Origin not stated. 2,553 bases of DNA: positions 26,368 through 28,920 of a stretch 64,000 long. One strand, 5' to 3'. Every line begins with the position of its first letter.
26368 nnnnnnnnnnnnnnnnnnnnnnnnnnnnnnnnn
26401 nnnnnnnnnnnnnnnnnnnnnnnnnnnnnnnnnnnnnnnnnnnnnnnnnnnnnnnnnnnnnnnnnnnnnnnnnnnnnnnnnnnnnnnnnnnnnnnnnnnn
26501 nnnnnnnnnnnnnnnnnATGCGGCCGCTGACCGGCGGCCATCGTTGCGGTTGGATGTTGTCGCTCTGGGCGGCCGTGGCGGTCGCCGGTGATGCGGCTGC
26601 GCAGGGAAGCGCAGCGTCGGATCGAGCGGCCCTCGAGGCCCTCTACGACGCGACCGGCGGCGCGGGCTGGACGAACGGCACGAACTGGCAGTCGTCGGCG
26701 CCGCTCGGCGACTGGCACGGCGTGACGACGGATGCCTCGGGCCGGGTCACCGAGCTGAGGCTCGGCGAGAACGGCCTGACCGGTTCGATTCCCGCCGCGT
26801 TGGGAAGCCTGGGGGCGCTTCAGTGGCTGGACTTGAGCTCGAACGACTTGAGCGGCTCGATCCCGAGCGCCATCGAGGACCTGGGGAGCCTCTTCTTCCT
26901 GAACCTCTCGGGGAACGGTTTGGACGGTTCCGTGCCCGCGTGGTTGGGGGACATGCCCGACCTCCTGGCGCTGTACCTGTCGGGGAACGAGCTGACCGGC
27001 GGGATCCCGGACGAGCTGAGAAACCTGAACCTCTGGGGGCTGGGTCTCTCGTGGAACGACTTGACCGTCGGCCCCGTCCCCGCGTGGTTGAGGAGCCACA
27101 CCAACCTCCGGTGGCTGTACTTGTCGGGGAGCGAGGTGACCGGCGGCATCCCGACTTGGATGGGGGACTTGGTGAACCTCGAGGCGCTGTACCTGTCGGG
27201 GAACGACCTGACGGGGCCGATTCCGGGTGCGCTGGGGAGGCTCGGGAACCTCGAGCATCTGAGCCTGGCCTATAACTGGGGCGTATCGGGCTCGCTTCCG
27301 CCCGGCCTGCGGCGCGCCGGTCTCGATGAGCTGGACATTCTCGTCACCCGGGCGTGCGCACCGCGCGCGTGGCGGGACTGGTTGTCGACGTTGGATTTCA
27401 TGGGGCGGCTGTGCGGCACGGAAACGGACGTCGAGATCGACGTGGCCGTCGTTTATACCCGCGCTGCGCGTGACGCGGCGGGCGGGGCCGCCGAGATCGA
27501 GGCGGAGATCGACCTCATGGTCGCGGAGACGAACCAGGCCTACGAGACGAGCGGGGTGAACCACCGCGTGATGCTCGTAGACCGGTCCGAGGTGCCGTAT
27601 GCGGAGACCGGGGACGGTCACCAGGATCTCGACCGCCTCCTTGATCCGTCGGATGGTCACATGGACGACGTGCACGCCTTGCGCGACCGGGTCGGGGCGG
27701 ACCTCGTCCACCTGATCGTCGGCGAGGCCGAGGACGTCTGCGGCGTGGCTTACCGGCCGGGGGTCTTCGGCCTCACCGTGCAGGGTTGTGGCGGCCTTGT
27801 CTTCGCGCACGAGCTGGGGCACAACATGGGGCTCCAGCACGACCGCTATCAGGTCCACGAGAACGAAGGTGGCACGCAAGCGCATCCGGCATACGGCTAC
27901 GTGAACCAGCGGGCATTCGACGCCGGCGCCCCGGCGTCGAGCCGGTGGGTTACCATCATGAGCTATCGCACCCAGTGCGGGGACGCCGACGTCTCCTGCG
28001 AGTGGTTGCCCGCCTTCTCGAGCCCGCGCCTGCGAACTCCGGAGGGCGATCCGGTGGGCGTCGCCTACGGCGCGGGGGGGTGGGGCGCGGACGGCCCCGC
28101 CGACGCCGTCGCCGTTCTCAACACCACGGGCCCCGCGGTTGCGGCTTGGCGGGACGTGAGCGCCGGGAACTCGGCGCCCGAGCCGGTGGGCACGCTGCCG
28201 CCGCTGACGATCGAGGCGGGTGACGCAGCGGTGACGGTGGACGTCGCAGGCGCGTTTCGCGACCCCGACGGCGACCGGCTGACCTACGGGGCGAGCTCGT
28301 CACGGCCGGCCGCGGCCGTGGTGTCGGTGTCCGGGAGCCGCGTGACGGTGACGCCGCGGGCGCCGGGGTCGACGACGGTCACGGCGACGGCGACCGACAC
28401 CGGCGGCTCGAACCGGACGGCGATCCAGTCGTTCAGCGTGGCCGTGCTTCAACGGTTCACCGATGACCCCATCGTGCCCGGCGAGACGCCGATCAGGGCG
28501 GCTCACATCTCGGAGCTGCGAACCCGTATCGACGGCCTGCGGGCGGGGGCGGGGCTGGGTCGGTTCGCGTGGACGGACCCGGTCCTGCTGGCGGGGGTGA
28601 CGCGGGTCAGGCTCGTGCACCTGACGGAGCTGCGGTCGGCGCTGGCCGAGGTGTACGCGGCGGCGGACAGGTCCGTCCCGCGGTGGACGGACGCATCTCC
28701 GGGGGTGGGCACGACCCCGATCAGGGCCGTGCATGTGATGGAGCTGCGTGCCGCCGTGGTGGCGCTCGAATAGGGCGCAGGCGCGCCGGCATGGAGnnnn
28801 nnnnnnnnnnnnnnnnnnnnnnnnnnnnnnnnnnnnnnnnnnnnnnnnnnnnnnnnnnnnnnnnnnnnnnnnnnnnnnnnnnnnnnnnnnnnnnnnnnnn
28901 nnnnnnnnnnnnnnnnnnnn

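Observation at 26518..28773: Plant-type LRR array fused to a metzincin protease, an Ig-like domain and a triple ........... motif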

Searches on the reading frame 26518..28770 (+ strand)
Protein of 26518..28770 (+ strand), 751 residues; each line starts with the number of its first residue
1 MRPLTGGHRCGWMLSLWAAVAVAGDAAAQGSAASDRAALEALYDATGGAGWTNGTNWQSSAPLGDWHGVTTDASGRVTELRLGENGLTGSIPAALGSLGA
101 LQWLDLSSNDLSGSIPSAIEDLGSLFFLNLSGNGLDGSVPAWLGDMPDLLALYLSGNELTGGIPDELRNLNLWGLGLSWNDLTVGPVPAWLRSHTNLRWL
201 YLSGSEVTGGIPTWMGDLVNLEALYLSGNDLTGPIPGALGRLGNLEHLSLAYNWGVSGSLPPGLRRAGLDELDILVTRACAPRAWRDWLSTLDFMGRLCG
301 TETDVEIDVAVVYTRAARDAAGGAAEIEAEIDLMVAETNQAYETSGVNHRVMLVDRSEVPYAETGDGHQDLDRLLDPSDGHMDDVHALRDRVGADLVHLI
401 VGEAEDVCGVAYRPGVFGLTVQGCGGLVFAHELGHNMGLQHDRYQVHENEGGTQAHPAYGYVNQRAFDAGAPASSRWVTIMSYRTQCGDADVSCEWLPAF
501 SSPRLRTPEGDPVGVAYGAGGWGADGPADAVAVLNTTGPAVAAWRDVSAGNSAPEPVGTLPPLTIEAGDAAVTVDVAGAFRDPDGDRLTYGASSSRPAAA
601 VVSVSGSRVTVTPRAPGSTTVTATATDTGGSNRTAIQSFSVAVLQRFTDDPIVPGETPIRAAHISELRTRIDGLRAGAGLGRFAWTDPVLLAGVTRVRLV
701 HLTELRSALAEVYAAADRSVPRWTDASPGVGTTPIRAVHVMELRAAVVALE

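Call 5: search_protein_families(library=pfam, proteins=[window:26518-28770:+], max_evalue=1)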
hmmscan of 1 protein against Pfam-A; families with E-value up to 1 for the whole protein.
window:26518-28770:+ (751 aa): 16 families
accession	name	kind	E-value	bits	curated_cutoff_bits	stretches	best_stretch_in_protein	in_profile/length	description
PF13855.12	LRR_8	-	1.5e-25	89.1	27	3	76-135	2-61/61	Leucine rich repeat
PF00560.39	LRR_1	-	2.6e-24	80.5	20.6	4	101-122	2-23/23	Leucine Rich Repeat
PF12799.13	LRR_4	-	2.8e-15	56.4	27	3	195-232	1-40/44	Leucine Rich repeats (2 copies)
PF13583.11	Reprolysin_4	-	5.3e-13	49.5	22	1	308-486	6-178/203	Metallo-peptidase family M12B Reprolysin-like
PF13688.12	Reprolysin_5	-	6.2e-13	49.9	27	1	306-488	4-191/196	Metallo-peptidase family M12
PF13582.12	Reprolysin_3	-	1.5e-11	45.3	22.4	1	329-442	2-123/123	Metallo-peptidase family M12B Reprolysin-like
PF23598.1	LRR_14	-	3.8e-09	36.2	40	3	89-170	60-138/353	Leucine-rich repeat region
PF17963.7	Big_9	-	1.2e-05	26.5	23.6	1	561-635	9-84/89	Bacterial Ig domain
PF13574.12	Reprolysin_2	-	0.005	17.2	27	1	427-453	127-154/195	Metallo-peptidase family M12B Reprolysin-like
PF17892.7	Cadherin_5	-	0.0095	16.2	26.5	1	562-641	12-97/98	Cadherin-like domain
PF02368.24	Big_2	-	0.022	15.1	22.8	1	593-631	39-74/79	Bacterial Ig-like domain (group 2)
PF00801.26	PKD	-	0.023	15.1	23.5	1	574-634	19-74/80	PKD domain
PF10462.15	Peptidase_M66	-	0.025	14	20.6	1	428-445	195-212/306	Peptidase M66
PF00413.30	Peptidase_M10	-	0.17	12.2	24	1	427-443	110-126/159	Matrixin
PF01421.25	Reprolysin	-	0.18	12.2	20.8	1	427-444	133-150/200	Reprolysin (M12B) family zinc metalloprotease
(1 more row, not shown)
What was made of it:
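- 26746..27321 (+): Eight plant-specific-type LRRs (aa 77-268; 23-25 aa each). Pfam LRR_8, LRR_1 and LRR_4 (call 5).
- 27430..28158 (+): Metzincin catalytic domain (aa 305-547), adamalysin/M72-like. Reprolysin_4, _5 and _3 above gathering cut-offs (call 5).
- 28183..28449 (+): Big_9 bacterial Ig-like domain (aa 556-644). Pfam Big_9 E 1.2e-5, 26.5 bits against a 23.6 cut-off (call 5).
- On Big_9 bacterial Ig domain: 26.5 bits against 23.6, aa 561-635 (call 5).
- Closest known: Adamalysins/reprolysins. Same: Pfam Reprolysin_3, _4 and _5 match above threshold (call 5).
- Checked: Pfam LRR_8, LRR_1 and LRR_4 match at E 1e-25 to 3e-15 (call 5). Reprolysin_4, _5 and _3 all score above their gathering cut-offs (E 5e-13 to 1.5e-11, aa 306-488; call 5). 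The Cadherin_5, PKD and Big_2 matches are all below their cut-offs (call 5).
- Tried and rejected: Pappalysin assignment was rejected (call 5).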

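Call 6: search_protein_families(library=ncbifam, proteins=[window:26518-28770:+], max_evalue=1)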
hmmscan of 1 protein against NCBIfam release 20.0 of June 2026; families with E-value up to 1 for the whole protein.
window:26518-28770:+ (751 aa): 9 families
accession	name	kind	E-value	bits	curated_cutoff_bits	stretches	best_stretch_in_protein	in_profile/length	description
NF052434.1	Mep72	equivalog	3.4e-29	101.9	645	1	307-546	2-233/573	biofilm-associated metzincin protease Mep72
NF041400.1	XopAE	equivalog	2e-11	43.5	600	2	140-281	36-172/478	type III secretion system effector XopAE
NF041381.1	XopAC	subfamily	4.7e-10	38.8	450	2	87-166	124-202/451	XopAC/AvrAC family type III secretion system effector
NF033511.1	metallo_CpaA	exception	7.3e-08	31.2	750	1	361-444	428-512/575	metalloendopeptidase CpaA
NF047464.1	FibnectbindLIC11051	equivalog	0.00015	20.4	1000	1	79-251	492-658/685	LIC_11051 family fibronectin-binding protein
NF041351.1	XopL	equivalog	0.0027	16.5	500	1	78-167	156-243/497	type III secretion system leucine-rich repeat domain-containing effector XopL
NF038115.1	SVAGG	subfamily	0.014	14.4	150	1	378-452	120-201/407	SVAGG family GlyGly-CTERM protein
TIGR01111.1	mtrA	equivalog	0.12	12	249.15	1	186-248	61-118/238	tetrahydromethanopterin S-methyltransferase subunit A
TIGR03296.1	M6dom_TIGR03296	domain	0.13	12.1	110.8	1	427-449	168-189/286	M6 family metalloprotease domain-containing protein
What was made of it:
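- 27430..28158 (+): NCBIfam Mep72 E 3.4e-29 over aa 307-546, catalytic part only (call 6).
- On M72 / Mep72 equivalog: 101.9 bits covering only the catalytic part (call 6).
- Closest known: Mep72. Same: Its catalytic domain is the best named profile match (NF052434, E 3.4e-29 over aa 307-546; call 6).
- Closest known: Plant LRR receptor ectodomains and PGIPs. Same: NCBIfam Xop LRR models are hit (call 6).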

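Call 9: find_homologous_proteins(query=window:26518-28770:+)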
Query window:26518-28770:+ (751 aa): 3389 proteins with E <= 0.001 among 8000 candidates; the best 120 are listed.
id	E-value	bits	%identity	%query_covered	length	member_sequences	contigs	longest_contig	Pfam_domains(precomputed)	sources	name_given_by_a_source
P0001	0.0e+0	1692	100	100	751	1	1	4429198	PF13582.13,PF23598.2,PF17963.8,PF13688.13,PF00560.40,PF12799.14,PF13855.13,PF13583.12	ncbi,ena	-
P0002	0.0e+0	1578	70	83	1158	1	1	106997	PF13582.13,PF23598.2,PF13688.13,PF00560.40,PF12799.14,PF13855.13,PF13583.12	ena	-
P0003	0.0e+0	1513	56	98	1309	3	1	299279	PF13582.13,PF23598.2,PF24758.2,PF17963.8,PF13688.13,PF25019.1,PF00560.40,PF12799.14,PF13855.13,PF23211.1,PF13583.12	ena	-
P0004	0.0e+0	1435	57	98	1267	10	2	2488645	PF13582.13,PF23598.2,PF13688.13,PF13855.13,PF13583.12,PF01421.26,PF13516.13,PF17963.8,PF10462.16,PF25019.1,PF00560.40,PF12799.14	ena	-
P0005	0.0e+0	1351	63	100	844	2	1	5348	PF13582.13,PF23598.2,PF17963.8,PF13688.13,PF00560.40,PF12799.14,PF05345.19,PF13855.13,PF13583.12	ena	-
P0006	0.0e+0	1347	55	98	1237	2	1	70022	PF00413.31,PF13582.13,PF23598.2,PF17963.8,PF13688.13,PF00560.40,PF12799.14,PF05345.19,PF13855.13,PF13583.12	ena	-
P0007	0.0e+0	1342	54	98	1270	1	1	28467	PF13582.13,PF23598.2,PF24758.2,PF13688.13,PF13855.13,PF23211.1,PF13583.12,PF13516.13,PF17963.8,PF10462.16,PF00560.40,PF12799.14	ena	-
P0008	0.0e+0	1333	72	86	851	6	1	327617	PF13582.13,PF23598.2,PF17963.8,PF13688.13,PF00560.40,PF12799.14,PF05345.19,PF13855.13,PF13583.12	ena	-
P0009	0.0e+0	1320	55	84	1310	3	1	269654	PF13582.13,PF23598.2,PF17963.8,PF13688.13,PF00560.40,PF12799.14,PF13574.13,PF13855.13,PF13583.12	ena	-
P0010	0.0e+0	1318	58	91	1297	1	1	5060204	PF13582.13,PF23598.2,PF13516.13,PF13688.13,PF25019.1,PF00560.40,PF12799.14,PF13855.13,PF13583.12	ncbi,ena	-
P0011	0.0e+0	1317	73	86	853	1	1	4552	PF13582.13,PF00801.27,PF17963.8,PF13688.13,PF00560.40,PF12799.14,PF05345.19,PF13855.13,PF13583.12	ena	-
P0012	0.0e+0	1299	63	98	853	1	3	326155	PF13582.13,PF23598.2,PF17963.8,PF13688.13,PF00560.40,PF12799.14,PF13855.13,PF13583.12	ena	-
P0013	0.0e+0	1297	72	83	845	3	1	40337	PF13582.13,PF23598.2,PF17963.8,PF13688.13,PF00560.40,PF12799.14,PF05345.19,PF13855.13,PF13583.12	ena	-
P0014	0.0e+0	1290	70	82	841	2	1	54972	PF13582.13,PF23598.2,PF00801.27,PF17963.8,PF13688.13,PF00560.40,PF12799.14,PF13855.13,PF13583.12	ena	-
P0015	0.0e+0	1289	70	84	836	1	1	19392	PF13582.13,PF23598.2,PF17963.8,PF13688.13,PF00560.40,PF12799.14,PF05345.19,PF13855.13,PF13583.12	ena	-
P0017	0.0e+0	1281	63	96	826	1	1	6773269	PF13582.13,PF00801.27,PF17963.8,PF13688.13,PF00560.40,PF12799.14,PF05345.19,PF13855.13,PF13583.12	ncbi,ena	-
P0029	0.0e+0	1247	69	84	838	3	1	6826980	PF13582.13,PF23598.2,PF17963.8,PF13688.13,PF00560.40,PF12799.14,PF05345.19,PF13855.13,PF13583.12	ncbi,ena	-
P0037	0.0e+0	1224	67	86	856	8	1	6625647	PF13582.13,PF23598.2,PF17963.8,PF13688.13,PF00560.40,PF12799.14,PF13855.13,PF13583.12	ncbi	-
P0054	0.0e+0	1161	52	96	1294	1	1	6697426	PF13582.13,PF23598.2,PF22352.3,PF00801.27,PF17963.8,PF13688.13,PF00560.40,PF12799.14,PF05345.19,PF13855.13,PF13583.12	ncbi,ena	-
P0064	0.0e+0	1144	57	89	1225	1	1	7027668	PF13582.13,PF23598.2,PF13516.13,PF24758.2,PF17963.8,PF13688.13,PF00560.40,PF12799.14,PF13855.13,PF13583.12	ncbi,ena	-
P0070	0.0e+0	1131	59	98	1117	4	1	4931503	PF13582.13,PF23598.2,PF17963.8,PF13688.13,PF00560.40,PF12799.14,PF13855.13,PF13583.12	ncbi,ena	-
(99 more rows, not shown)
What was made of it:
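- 26518..28773 (+): Complete gene: 751-aa secreted LRR-metzincin-Ig-module protein, TAG stop at 28771-28773. An identical protein (P0001) is on record from a 4.43-Mb contig (call 9).
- The 120 best of more than 3,389 hits all share the architecture (call 9).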

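Call 18: find_encoding_contigs(protein=P0001, flank=10000, max_places=3)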
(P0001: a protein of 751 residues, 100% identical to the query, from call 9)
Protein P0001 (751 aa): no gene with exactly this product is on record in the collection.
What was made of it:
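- Tried and rejected: An exact look-up of the protein's contig was not on record (call 18).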

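Call 28: list_cluster_members(proteins=[P0001, P0010, P0017, P0029, P0037, P0054, P0064, P0070, P0235, P0237])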
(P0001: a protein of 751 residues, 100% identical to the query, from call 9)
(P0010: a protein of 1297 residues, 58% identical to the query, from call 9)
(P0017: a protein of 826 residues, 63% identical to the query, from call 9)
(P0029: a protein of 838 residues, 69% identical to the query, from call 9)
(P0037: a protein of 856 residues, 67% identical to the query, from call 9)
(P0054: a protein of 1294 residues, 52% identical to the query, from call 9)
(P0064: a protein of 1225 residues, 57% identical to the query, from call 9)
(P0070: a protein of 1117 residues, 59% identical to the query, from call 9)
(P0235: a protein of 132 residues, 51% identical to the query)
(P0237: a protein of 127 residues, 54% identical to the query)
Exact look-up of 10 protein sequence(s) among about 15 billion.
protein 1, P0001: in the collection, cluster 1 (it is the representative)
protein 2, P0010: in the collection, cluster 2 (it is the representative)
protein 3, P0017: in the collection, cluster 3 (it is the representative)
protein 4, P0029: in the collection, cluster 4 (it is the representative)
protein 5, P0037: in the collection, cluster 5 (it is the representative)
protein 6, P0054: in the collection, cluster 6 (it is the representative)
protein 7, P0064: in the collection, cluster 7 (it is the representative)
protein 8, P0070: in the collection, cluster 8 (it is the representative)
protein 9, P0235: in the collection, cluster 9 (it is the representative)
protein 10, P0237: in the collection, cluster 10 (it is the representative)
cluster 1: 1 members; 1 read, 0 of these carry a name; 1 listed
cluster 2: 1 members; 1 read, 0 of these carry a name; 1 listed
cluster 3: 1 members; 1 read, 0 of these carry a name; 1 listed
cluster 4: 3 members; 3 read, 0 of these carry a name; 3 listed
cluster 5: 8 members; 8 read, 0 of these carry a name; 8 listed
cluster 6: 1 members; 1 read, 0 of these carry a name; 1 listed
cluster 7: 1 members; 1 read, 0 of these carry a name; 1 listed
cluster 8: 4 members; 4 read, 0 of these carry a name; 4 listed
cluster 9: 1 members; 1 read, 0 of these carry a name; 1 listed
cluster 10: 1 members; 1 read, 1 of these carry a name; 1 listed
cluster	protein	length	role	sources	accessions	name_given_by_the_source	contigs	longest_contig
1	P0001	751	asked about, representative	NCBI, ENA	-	-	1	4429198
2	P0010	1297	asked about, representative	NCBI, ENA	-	-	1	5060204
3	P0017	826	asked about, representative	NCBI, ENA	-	-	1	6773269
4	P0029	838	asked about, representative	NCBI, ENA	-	-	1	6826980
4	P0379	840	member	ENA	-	-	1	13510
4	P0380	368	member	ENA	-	-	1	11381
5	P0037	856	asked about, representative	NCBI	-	-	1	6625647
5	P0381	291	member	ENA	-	-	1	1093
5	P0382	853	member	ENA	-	-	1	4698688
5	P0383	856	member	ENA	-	-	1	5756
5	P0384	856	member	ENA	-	-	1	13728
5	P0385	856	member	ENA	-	-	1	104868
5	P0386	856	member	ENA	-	-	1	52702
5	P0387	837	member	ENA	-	-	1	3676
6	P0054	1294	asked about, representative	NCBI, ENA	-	-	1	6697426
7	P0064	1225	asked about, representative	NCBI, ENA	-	-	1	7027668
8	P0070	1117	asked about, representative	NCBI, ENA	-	-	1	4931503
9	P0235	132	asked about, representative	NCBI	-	-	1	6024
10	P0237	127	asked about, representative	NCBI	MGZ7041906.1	MAG: hypothetical protein ACXVH7_08960, partial [Thermoanaerobaculia bacterium]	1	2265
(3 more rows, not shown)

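Call 56: predict_structure(alignment_id=A5)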
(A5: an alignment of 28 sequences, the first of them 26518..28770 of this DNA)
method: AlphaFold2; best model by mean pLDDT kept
length: 751 residues; sequences in the alignment: 28
mean_pLDDT: 66.4   pTM: 0.43
mean pLDDT of the five models: 66.4, 61.2, 60.1, 58.5, 55.0
residues with pLDDT >= 90: 139; 70-90: 262; 50-70: 133; < 50: 217
segments of 3 or more residues with pLDDT < 50: 1-29, 52-56, 273-305, 344-348, 411-415, 436-551, 646-651, 654-657, 726-733
pLDDT, mean of each block of 10 residues (from residue 1): 26 30 36 88 73 52 86 93 85 92 92 93 96 91 96 92 95 93 90 95 84 93 82 80 81 55 59 38 34 29 51 86 85 70 48 82 70 69 74 73 61 58 59 48 33 31 34 32 30 28 33 29 25 27 26 70 72 83 69 89 89 84 81 83 56 51 76 81 63 64 85 88 60 61 82 80
secondary structure, 60 per line:
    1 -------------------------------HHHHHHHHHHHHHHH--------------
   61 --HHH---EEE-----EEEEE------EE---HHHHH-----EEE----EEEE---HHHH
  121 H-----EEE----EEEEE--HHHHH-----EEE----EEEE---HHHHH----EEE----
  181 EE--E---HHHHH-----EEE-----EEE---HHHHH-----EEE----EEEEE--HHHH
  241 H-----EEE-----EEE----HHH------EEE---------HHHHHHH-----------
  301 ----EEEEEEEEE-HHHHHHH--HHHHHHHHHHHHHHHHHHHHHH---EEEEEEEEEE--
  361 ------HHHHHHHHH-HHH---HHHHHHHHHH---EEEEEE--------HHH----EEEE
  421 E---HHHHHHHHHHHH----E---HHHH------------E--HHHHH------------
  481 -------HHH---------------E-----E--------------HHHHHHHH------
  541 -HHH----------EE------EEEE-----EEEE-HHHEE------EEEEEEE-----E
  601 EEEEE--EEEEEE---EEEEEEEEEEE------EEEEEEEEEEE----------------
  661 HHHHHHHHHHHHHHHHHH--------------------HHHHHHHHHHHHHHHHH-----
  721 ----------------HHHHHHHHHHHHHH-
elements in order (helices of 4 or more, strands of 3 or more residues): H32-46 E69-71 E77-81 H93-97 E103-105 E110-113 H117-121 E127-129 E134-138 H141-145 E151-153 E158-161 H165-169 E174-176 H189-193 E199-201 E207-209 H213-217 E223-225 E230-234 H237-241 E247-249 E255-257 E271-273 H283-289 E305-313 H315-321 H324-345 E349-358 H367-375 H383-392 E396-401 E417-421 H425-436 H445-448 H464-468 H527-534 E563-566 E572-575 E588-594 E600-605 E608-613 E617-627 E634-644 H661-678 H699-715 H737-750
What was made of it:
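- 26605..26745 (+): N-terminal LRR cap (aa 30-76): helix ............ plus W..GVTTD strand. Plant LRRNT-like in shape but without the cysteines. AF2 helix at 32-46, pLDDT about 88 (call 56).
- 27322..27429 (+): C-terminal LRR cap and linker (aa 269-304) with invariant C280 and C299 (…FMGRLCG, resembling the plant LRRCT 'F.GN..LCG'). AF2 confidence is low here (call 56).
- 27430..28158 (+): AF2 models the upper subdomain with moderate confidence; aa 436-551 are unreliable (call 56).
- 28183..28449 (+): AF2 gives an all-beta fold with pLDDT 70-89 (call 56).
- On Metzincin clan: Its position beneath the zinc site could not be checked because AF2 is unreliable at aa 436-551 (call 56). The lower subdomain has pLDDT below 35 (call 56).
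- On Plant LRRNT_2 cap: Only the shape, a helix plus a strand, is similar (call 56).
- Checked: HMMER aligns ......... with the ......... of GSO1 and AF2 predicts a capping helix at aa 32-46 (call 56).
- The lower catalytic subdomain (aa 436-551) is modelled with pLDDT below 35 (call 56), so the fold is only partly verified. AF2 gives no confident LRR-catalytic interface (pTM 0.43, linker pLDDT below 50; call 56).
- Tried and rejected: Full-length AF2 did not give a usable inter-domain arrangement or lower catalytic subdomain (call 56).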

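Call 64: fold_search(model_id=the predicted structure, library=pdb)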
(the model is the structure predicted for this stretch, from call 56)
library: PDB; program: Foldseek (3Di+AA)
matches with E <= 10: 1477; with E <= 0.001: 410
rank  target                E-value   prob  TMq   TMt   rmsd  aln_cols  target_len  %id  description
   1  5iyv_A                5.7e-15  1.00  0.29  0.37  10.5       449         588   19  Crystal structure of the Arabidopsis receptor kinase HAESA LRR ectdomain in complex with the peptide hormone IDL1. (released 2016-04-20)
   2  8wei_A                1.7e-14  1.00  0.25  0.29   5.2       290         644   28  Crystal structure of Brassica napus MIK2 ectodomain (N393D mutant) (released 2024-11-06)
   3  7ogz_AAA              2.6e-14  1.00  0.28  0.35   3.1       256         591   30  Plant peptide hormone receptor complex H1L3S1 (released 2022-02-16)
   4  7odv_DDD              2.8e-14  1.00  0.25  0.32   3.1       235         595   32  Plant peptide hormone receptor complex H1LS1 (released 2022-02-16)
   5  8wec_A                3.0e-14  1.00  0.25  0.29   5.2       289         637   27  Crystal structure of Arabidopsis thaliana MIK2 ectodomain in complex with BAK1 ectodomain and SCOOP12 (released 2024-11-06)
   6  7ogu_JJJ              3.5e-14  1.00  0.26  0.32   3.6       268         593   28  Plant peptide hormone receptor complex H1C9S1 (released 2022-02-16)
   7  5ixq_A                4.4e-14  1.00  0.28  0.35   3.2       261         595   30  Crystal structure of the Arabidopsis receptor kinase HAESA LRR ectdomain in complex with the peptide hormone IDA. (released 2016-04-20)
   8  8weh_A                5.4e-14  1.00  0.25  0.29   5.0       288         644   28  Crystal structure of Brassica napus MIK2 ectodomain (N393A mutant) (released 2024-11-06)
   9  4mna                  6.0e-14  1.00  0.28  0.32  12.7       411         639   21  Crystal structure of the free FLS2 ectodomains (released 2013-12-04)
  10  7ogo_DDD              7.0e-14  1.00  0.25  0.32   3.1       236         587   31  Plant peptide hormone receptor H1I1S1 (released 2022-02-16)
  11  5gij_B                7.0e-14  1.00  0.24  0.29   5.9       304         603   25  Crystal structure of TDR-TDIF complex (released 2016-08-24)
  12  7ogz_DDD              8.1e-14  1.00  0.28  0.35   3.1       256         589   30  Plant peptide hormone receptor complex H1L3S1 (released 2022-02-16)
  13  5xjo_A                9.4e-14  1.00  0.28  0.39  12.3       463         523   22  Plant receptor ERL1-TMM in complex with peptide EPF1 (released 2019-01-23)
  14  7ogo_AAA              9.9e-14  1.00  0.26  0.33   2.9       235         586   31  Plant peptide hormone receptor H1I1S1 (released 2022-02-16)
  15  8wef_A                9.9e-14  1.00  0.25  0.29   5.1       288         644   28  Crystal structure of Brassica napus MIK2 ectodomain in complex with Fusarium oxysporum SCOOPL (released 2024-11-06)
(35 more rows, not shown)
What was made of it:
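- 26746..27321 (+): AF2 pLDDT about 90 and Foldseek hits to HAESA, MIK2, FLS2 and BRI1 (calls 56, 64).
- Tried and rejected: Its Foldseek search was dominated by LRR hits (call 64).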
